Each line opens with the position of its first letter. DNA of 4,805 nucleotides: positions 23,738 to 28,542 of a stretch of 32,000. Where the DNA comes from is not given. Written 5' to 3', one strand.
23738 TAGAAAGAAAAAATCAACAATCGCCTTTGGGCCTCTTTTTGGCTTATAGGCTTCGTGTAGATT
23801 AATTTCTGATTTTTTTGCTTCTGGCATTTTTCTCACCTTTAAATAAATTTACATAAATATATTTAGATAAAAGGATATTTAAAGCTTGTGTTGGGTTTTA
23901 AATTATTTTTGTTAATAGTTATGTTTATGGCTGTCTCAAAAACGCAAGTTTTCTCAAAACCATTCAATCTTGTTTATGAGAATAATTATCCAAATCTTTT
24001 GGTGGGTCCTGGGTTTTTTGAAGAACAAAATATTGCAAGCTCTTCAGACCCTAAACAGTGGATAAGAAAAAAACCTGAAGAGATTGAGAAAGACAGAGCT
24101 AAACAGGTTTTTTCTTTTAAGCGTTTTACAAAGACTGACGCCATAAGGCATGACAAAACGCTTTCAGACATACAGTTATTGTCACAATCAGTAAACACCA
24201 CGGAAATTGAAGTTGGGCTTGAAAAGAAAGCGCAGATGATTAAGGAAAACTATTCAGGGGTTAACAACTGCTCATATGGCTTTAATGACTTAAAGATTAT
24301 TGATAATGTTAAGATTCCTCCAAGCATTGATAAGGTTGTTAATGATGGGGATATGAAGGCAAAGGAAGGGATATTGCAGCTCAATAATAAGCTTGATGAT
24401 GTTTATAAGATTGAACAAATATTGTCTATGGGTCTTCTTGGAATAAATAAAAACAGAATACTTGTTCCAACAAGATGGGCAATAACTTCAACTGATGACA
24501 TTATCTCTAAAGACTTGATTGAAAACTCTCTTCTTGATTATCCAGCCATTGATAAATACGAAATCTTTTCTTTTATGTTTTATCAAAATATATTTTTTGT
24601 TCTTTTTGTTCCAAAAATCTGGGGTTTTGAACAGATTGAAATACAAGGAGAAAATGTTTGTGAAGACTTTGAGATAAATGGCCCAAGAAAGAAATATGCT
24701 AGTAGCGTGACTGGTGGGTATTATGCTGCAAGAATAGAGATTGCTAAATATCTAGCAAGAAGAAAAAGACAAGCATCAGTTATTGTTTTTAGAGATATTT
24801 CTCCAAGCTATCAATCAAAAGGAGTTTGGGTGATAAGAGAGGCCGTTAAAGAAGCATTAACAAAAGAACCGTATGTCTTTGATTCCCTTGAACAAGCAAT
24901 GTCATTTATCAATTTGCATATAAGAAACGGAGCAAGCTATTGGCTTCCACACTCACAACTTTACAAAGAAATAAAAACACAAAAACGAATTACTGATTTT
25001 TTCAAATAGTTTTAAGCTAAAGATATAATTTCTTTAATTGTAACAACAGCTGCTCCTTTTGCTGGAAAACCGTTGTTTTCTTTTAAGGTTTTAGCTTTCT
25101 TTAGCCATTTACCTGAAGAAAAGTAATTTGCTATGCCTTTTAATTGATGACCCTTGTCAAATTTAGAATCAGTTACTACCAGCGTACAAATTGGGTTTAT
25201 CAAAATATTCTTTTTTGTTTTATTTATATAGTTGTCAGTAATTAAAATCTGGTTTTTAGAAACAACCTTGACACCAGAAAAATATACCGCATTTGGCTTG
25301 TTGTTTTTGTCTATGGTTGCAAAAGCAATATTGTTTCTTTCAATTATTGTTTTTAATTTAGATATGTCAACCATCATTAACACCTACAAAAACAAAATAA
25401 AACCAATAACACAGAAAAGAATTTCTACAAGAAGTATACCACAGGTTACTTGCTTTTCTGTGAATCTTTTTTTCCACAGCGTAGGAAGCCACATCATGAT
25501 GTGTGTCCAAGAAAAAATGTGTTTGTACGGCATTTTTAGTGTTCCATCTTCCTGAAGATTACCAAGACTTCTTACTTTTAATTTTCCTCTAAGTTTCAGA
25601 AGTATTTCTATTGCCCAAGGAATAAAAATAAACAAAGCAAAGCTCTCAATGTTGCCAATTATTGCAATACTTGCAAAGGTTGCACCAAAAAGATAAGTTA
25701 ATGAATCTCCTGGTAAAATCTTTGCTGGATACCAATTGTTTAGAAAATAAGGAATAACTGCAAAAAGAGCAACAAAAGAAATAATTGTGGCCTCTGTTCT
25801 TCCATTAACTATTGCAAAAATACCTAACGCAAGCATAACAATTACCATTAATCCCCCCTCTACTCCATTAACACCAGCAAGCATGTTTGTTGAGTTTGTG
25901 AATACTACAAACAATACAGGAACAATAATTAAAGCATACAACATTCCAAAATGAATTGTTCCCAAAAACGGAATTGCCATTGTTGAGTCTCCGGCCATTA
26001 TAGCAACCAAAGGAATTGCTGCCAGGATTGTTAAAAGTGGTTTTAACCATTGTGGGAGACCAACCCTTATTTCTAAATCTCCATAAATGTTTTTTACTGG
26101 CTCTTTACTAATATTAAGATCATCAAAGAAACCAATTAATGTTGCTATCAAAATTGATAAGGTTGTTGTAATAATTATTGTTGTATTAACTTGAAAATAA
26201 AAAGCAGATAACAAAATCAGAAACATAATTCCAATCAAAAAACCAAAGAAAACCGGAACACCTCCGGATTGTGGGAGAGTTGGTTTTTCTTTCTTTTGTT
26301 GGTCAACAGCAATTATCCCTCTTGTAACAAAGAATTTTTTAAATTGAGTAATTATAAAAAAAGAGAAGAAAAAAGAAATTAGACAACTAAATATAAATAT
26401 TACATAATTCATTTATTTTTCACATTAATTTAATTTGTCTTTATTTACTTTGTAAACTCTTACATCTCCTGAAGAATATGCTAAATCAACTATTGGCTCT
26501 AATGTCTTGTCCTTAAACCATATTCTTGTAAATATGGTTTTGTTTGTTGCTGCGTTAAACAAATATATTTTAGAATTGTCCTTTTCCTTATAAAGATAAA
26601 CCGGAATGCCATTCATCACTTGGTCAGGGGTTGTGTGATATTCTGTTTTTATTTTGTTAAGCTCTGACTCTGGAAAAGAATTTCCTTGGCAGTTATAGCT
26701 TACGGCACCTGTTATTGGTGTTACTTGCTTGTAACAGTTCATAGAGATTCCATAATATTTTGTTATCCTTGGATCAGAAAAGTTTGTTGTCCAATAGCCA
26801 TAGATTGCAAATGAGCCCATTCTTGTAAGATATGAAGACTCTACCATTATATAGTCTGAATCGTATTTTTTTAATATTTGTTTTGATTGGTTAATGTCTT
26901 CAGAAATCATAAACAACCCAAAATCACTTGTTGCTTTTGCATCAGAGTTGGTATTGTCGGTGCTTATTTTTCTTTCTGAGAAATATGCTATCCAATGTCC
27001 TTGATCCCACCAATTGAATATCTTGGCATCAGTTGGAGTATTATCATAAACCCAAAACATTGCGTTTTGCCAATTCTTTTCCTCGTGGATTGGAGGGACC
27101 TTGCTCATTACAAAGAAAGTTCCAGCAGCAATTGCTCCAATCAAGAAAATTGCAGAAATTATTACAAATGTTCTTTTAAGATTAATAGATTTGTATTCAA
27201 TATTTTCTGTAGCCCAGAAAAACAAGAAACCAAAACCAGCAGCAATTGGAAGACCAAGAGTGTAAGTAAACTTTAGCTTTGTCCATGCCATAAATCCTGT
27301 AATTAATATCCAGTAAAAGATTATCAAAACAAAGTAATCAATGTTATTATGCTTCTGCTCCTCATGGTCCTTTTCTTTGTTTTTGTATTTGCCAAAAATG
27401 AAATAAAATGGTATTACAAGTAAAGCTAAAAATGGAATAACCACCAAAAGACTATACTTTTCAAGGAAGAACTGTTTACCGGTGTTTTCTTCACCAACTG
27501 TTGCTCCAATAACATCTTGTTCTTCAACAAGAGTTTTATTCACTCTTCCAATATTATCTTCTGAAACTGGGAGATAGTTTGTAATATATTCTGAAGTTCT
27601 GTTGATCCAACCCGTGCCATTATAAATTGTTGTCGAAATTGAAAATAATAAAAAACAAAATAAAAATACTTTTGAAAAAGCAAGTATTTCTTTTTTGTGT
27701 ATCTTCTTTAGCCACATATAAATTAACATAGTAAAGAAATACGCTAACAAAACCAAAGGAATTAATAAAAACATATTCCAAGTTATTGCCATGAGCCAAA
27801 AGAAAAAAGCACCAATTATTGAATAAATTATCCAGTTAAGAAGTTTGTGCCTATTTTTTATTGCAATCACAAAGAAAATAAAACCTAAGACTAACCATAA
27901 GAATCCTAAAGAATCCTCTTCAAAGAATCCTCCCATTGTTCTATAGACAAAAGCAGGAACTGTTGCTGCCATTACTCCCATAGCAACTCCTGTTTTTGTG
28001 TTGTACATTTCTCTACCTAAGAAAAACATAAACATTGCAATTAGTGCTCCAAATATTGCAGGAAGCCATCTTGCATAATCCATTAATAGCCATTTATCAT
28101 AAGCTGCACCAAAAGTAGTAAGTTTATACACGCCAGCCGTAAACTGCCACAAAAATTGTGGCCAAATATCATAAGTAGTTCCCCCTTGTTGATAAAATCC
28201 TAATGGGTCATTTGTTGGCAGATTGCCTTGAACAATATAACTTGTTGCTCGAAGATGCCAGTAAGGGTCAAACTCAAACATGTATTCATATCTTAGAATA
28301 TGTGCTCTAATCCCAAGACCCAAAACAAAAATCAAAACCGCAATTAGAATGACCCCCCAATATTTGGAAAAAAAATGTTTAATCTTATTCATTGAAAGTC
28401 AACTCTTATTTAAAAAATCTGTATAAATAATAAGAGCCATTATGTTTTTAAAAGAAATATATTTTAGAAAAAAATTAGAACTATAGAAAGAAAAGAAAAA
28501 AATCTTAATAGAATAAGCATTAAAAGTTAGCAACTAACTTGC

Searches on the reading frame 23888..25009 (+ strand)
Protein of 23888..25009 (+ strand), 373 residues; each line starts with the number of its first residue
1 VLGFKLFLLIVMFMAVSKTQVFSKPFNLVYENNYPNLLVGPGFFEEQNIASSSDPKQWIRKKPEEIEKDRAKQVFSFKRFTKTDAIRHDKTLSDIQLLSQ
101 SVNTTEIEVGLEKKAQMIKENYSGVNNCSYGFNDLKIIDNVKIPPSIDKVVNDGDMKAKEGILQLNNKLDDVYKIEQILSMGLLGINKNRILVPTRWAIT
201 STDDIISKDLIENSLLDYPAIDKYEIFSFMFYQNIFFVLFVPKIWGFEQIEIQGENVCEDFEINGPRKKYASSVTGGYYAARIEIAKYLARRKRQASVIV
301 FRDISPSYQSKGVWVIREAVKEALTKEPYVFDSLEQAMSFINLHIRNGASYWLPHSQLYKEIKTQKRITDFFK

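Call 7: search_protein_families(library=pfam, proteins=[window:23888-25009:+], max_evalue=0.01)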
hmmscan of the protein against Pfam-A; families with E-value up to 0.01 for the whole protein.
window:23888-25009:+ (373 aa): 2 families
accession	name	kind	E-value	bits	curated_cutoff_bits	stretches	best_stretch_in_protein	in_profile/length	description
PF04894.17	Nre_N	-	1.1e-50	173.5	25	1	22-253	31-263/270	Archaeal Nre, N-terminal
PF04895.17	Nre_C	-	3e-30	104.8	27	1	266-371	5-110/110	Archaeal Nre, C-terminal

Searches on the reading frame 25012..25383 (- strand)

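Call 7: search_protein_families(library=pfam, proteins=[window:25012-25383:-], max_evalue=0.01)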
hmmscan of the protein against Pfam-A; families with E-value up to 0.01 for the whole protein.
window:25012-25383:- (123 aa): 2 families
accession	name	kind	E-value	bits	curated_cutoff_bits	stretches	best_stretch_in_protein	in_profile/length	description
PF01243.27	PNPOx_N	-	1.6e-07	32.1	28.1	1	9-119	4-116/120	Pyridoxamine 5'-phosphate oxidase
PF05048.19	NosD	-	0.0022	17.9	23.6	1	12-110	34-135/212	Periplasmic copper-binding protein (NosD)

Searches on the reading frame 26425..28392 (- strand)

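Call 7: search_protein_families(library=pfam, proteins=[window:26425-28392:-], max_evalue=0.01)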
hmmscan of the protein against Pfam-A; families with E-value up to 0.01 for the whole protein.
window:26425-28392:- (655 aa): 2 families
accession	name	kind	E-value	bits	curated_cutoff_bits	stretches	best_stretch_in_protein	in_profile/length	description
PF02516.20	STT3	-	2.4e-24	87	24.5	1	34-413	25-393/405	Oligosaccharyl transferase STT3, N-terminal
PF22627.1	AglB_core-like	-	7.8e-09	36.3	27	1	457-518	46-107/111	AglB core domain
